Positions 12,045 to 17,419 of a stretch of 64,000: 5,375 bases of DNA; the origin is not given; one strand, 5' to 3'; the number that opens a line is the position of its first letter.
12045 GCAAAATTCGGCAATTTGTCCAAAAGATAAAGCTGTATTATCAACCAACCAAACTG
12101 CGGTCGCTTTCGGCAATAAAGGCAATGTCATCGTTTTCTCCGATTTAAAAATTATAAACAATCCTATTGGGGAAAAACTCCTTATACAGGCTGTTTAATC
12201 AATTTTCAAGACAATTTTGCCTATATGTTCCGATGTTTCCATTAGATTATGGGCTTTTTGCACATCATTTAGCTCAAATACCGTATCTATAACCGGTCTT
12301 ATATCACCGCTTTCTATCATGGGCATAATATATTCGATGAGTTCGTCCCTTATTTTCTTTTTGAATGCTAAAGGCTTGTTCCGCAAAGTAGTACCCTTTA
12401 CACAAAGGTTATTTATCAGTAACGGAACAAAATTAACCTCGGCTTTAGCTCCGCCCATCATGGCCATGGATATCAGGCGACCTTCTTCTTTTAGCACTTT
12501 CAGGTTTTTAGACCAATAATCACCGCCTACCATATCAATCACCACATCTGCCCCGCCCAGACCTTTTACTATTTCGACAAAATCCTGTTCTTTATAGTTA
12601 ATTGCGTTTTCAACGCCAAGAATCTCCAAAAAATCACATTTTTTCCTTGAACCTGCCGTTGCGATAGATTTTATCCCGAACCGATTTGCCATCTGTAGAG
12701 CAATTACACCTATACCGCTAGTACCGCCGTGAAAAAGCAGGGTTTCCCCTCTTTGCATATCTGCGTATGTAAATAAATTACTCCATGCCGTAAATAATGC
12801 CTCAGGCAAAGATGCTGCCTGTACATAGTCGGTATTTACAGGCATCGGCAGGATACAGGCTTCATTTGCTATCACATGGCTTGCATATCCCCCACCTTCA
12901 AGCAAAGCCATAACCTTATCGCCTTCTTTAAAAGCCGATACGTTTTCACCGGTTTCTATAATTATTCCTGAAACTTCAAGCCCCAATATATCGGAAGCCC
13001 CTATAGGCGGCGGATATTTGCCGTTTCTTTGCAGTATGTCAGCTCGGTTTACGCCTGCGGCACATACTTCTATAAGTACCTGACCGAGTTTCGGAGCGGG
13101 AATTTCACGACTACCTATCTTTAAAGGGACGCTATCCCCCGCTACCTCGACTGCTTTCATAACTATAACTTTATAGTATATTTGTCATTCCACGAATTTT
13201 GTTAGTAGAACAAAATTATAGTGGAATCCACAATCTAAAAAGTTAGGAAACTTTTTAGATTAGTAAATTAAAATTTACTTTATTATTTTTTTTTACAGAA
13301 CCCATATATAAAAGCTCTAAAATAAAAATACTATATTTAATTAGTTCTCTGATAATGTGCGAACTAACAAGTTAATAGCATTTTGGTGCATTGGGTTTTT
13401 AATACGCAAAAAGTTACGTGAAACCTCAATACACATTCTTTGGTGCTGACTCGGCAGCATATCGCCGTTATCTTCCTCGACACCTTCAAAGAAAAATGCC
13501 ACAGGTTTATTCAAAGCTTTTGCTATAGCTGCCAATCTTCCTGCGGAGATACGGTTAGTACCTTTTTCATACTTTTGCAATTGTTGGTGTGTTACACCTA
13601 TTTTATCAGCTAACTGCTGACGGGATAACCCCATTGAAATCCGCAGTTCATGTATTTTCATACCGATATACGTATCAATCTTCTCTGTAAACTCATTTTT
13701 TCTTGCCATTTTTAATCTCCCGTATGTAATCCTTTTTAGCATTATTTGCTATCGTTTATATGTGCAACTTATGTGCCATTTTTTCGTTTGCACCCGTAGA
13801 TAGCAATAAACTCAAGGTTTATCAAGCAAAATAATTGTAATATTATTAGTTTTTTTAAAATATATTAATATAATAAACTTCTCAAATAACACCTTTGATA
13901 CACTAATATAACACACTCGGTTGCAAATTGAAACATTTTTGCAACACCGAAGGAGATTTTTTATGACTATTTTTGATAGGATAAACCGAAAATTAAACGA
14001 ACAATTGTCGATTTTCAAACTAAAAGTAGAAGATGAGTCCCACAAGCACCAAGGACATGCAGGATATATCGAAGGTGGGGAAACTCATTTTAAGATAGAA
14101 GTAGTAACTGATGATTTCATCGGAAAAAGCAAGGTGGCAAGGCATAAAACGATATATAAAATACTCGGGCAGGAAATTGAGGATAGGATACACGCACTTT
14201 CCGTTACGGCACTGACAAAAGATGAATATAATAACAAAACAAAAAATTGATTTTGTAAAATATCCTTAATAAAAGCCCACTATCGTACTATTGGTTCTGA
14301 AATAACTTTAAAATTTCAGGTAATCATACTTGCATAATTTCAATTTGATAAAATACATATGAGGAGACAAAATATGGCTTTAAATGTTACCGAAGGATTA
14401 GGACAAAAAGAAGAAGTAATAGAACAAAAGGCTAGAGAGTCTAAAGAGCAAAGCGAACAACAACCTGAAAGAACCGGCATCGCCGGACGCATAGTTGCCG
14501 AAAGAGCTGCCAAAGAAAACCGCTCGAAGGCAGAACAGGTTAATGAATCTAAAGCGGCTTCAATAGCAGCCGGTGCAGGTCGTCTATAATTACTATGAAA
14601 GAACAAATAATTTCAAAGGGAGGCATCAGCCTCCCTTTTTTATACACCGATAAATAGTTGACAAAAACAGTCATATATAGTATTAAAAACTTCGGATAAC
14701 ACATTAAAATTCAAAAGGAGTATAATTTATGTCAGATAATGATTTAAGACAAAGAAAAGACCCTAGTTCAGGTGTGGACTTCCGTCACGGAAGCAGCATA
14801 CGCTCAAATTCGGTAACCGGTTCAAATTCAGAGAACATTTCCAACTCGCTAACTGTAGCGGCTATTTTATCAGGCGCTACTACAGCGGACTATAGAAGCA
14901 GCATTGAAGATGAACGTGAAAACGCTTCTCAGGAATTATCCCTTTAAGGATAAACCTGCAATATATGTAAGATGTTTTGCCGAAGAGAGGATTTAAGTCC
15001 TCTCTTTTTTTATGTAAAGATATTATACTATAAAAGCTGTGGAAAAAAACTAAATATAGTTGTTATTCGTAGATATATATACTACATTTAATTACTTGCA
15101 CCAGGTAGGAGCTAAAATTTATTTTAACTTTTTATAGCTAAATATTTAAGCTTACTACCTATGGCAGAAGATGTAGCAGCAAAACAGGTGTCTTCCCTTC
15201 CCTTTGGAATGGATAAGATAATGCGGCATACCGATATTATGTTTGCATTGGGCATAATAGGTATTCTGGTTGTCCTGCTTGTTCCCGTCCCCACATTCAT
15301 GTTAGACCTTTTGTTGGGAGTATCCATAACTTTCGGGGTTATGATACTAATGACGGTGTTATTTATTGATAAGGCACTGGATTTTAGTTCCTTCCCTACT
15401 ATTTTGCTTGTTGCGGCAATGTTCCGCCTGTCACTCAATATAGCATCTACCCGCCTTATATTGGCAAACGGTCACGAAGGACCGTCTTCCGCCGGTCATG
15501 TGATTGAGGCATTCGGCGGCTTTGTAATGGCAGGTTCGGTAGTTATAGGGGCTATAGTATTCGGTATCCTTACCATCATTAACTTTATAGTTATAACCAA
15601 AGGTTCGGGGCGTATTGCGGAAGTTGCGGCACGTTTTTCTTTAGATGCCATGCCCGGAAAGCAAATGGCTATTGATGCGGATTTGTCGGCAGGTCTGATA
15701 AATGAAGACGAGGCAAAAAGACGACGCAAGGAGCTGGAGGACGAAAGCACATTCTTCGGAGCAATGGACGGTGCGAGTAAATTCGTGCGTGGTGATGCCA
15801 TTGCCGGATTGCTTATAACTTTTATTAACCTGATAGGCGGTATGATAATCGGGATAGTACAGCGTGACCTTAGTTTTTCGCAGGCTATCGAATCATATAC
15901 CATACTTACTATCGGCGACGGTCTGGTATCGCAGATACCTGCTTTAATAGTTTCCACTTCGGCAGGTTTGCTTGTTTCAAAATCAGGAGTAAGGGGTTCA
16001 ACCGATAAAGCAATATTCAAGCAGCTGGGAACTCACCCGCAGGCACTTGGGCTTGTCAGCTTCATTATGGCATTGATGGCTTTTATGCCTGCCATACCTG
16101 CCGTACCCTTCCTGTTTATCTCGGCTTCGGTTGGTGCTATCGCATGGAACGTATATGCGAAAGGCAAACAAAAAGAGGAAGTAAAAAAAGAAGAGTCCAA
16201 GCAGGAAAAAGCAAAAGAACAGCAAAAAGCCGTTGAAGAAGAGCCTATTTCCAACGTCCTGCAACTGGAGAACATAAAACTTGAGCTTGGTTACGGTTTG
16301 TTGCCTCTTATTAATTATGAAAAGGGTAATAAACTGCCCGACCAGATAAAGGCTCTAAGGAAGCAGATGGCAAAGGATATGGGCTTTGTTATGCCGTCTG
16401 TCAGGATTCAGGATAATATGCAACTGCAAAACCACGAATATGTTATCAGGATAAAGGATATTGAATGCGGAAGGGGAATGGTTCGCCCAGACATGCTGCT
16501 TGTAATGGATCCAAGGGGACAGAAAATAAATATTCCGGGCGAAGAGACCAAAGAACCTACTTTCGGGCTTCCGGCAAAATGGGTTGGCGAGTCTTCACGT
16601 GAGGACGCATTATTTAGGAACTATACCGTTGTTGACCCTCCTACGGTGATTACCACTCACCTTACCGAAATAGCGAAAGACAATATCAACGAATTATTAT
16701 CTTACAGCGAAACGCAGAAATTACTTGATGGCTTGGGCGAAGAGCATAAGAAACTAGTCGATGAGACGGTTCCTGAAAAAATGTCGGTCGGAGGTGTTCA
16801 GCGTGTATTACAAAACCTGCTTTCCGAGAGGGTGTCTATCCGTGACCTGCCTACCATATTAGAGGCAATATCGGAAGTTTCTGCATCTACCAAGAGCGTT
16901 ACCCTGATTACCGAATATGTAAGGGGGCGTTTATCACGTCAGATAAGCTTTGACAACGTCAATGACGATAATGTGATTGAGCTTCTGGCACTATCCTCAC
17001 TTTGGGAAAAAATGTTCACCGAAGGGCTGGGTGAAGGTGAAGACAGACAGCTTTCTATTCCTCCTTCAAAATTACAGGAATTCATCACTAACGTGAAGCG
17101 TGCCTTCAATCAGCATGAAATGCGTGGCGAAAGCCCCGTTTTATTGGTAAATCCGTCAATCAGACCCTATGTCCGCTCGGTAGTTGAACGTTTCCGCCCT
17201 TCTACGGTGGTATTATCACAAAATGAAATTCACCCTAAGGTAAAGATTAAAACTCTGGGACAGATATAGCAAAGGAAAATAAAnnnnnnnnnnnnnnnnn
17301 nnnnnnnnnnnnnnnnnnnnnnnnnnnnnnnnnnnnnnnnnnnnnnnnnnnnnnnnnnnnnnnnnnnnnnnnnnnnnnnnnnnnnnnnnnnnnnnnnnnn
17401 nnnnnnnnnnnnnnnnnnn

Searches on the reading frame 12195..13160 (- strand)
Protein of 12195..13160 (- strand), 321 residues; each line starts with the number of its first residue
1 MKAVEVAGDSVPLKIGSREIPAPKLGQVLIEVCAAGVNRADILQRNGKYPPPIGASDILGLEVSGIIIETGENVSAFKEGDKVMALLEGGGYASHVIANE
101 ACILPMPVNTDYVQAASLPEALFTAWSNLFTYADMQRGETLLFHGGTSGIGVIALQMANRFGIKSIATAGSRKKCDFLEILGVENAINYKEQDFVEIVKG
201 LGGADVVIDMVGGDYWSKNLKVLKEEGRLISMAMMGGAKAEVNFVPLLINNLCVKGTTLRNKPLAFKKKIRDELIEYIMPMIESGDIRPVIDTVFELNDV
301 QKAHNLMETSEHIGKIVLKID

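Call 17: search_protein_families(library=pfam, proteins=[window:12195-13160:-], max_evalue=0.00001)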
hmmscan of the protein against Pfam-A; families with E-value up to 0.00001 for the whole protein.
window:12195-13160:- (321 aa): 3 families
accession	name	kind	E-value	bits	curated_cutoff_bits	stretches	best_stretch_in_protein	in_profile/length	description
PF13602.12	ADH_zinc_N_2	-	4.1e-25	89.7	27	1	181-318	1-134/134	Zinc-binding dehydrogenase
PF00107.32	ADH_zinc_N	-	1.9e-23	83.3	31.8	1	149-267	1-121/129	Zinc-binding dehydrogenase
PF08240.17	ADH_N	-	1.6e-14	54.4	23.5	1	26-107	3-103/104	Alcohol dehydrogenase GroES-like domain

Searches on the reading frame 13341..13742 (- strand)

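Call 17: search_protein_families(library=pfam, proteins=[window:13341-13742:-], max_evalue=0.00001)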
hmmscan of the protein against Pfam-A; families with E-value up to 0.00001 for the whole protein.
window:13341-13742:- (133 aa): 4 families
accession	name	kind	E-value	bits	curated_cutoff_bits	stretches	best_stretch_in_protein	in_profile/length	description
PF01381.28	HTH_3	-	4.8e-16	59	23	1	30-83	1-54/55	Helix-turn-helix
PF13560.12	HTH_31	-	1.3e-08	35.4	27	1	27-78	3-55/64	Helix-turn-helix domain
PF13443.12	HTH_26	-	3.2e-08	34.1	22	1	29-78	1-51/63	Cro/C1-type HTH DNA-binding domain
PF12844.13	HTH_19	-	8.4e-06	26.1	30.2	0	28-78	2-52/64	Helix-turn-helix domain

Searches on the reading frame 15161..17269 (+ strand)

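Call 7: search_protein_families(library=pfam, proteins=[window:15161-17269:+], max_evalue=0.001)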
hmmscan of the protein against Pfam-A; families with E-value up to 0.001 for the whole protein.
window:15161-17269:+ (702 aa): 1 family
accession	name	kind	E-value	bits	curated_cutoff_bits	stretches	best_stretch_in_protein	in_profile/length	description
PF00771.25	FHIPEP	-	1e-263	877.2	29.1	1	35-694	1-656/657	FHIPEP family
